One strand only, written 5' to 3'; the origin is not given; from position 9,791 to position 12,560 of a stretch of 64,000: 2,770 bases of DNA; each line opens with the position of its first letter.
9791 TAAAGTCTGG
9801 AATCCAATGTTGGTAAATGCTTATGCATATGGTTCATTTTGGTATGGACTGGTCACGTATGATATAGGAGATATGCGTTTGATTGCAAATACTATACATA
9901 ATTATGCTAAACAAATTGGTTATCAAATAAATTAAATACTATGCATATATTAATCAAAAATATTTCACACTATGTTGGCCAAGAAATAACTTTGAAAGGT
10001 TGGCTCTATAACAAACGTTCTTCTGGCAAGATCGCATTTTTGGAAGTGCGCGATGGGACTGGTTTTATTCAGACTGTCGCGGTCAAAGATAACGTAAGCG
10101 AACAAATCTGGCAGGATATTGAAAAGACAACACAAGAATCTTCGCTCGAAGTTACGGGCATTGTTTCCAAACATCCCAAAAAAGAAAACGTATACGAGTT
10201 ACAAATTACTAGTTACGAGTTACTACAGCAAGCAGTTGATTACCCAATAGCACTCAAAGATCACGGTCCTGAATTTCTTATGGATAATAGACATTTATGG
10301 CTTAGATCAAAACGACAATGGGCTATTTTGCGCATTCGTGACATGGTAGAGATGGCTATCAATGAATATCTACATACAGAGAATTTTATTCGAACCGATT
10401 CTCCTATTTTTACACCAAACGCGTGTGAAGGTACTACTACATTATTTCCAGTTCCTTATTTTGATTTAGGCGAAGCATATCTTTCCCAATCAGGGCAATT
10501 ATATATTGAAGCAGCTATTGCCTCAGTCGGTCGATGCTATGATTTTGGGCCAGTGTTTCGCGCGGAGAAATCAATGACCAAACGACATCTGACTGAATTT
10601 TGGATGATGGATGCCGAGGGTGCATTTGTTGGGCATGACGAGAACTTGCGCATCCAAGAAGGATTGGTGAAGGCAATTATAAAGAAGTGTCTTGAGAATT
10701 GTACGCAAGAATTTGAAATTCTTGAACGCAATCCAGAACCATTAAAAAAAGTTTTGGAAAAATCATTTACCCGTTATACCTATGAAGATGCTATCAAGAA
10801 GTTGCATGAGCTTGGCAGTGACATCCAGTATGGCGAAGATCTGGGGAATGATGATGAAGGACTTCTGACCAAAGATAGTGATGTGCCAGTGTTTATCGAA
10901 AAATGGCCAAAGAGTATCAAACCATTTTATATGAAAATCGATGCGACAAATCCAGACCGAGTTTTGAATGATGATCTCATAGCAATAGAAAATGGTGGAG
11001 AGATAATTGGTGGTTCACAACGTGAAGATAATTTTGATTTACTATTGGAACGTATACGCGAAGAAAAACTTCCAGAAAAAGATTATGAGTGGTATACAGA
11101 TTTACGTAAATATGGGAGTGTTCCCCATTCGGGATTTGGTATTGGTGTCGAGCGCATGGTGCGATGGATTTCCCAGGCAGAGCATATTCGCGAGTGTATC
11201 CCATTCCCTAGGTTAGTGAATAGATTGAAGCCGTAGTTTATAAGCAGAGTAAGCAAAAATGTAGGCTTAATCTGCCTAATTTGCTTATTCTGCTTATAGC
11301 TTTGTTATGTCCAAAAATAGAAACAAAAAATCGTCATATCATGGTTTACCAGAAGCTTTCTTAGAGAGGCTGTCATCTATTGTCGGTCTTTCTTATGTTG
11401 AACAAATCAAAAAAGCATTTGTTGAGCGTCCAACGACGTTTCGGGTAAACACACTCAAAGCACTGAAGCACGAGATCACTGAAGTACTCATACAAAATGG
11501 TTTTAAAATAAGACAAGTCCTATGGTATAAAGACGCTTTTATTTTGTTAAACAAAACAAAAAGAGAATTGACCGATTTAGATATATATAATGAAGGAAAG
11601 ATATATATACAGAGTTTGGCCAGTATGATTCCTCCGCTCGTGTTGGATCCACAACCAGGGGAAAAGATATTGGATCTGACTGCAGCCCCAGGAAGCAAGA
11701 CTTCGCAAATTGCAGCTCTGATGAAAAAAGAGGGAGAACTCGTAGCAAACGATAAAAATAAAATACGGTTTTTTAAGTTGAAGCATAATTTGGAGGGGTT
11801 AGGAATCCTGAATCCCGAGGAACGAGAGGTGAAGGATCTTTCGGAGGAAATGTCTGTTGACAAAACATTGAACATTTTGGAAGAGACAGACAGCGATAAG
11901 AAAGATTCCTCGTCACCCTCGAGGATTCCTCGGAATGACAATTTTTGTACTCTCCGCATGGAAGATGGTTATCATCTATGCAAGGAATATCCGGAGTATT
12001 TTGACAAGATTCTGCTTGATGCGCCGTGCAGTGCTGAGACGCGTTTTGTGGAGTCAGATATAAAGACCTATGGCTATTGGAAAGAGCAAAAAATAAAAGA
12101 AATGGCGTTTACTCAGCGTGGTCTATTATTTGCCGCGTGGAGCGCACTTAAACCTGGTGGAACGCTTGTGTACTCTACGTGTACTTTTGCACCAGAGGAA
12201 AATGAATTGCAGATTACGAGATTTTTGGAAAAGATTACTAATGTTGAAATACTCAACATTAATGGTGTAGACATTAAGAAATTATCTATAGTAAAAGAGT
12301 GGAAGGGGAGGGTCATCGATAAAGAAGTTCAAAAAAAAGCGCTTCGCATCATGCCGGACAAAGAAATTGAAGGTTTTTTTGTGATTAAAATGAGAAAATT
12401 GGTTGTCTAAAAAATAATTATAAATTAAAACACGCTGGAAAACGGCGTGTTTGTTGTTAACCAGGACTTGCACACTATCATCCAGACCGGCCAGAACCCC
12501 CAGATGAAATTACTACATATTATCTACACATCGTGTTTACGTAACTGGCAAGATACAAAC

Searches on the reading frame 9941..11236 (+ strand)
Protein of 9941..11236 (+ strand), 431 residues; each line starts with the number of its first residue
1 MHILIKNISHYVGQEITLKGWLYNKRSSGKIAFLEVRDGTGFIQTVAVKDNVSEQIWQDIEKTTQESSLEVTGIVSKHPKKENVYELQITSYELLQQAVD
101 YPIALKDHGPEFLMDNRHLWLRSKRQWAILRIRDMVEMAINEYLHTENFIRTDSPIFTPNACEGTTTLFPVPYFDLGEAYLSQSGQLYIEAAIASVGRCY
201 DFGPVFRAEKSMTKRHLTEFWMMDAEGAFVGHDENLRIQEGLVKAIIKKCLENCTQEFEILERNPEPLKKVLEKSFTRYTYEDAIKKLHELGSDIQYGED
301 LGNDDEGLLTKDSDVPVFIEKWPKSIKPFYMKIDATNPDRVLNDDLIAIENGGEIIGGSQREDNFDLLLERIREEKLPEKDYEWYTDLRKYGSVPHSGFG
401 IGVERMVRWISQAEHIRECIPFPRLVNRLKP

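Call 44: search_protein_families(library=pfam, proteins=[window:9941-11236:+], max_evalue=0.0001)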
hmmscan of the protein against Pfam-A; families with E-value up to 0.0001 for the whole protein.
window:9941-11236:+ (431 aa): 2 families
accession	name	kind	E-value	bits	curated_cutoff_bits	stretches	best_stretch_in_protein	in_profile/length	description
PF00152.25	tRNA-synt_2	-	1.3e-67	228.5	25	1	111-424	3-306/308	tRNA synthetases class II (D, K and N)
PF01336.31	tRNA_anti-codon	-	4.2e-14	52.7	27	1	16-95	1-75/75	OB-fold nucleic acid binding domain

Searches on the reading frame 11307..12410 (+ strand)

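Call 44: search_protein_families(library=pfam, proteins=[window:11307-12410:+], max_evalue=0.0001)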
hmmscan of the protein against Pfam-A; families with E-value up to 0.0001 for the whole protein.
window:11307-12410:+ (367 aa): 2 families
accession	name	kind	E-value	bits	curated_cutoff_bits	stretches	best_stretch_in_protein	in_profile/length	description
PF01189.24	Methyltr_RsmB-F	-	1.7e-45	155.6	27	2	226-362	73-198/199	16S rRNA methyltransferase RsmB/F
PF17125.10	Methyltr_RsmF_N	-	3.1e-10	40.8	34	1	14-103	1-85/86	N-terminal domain of 16S rRNA methyltransferase RsmF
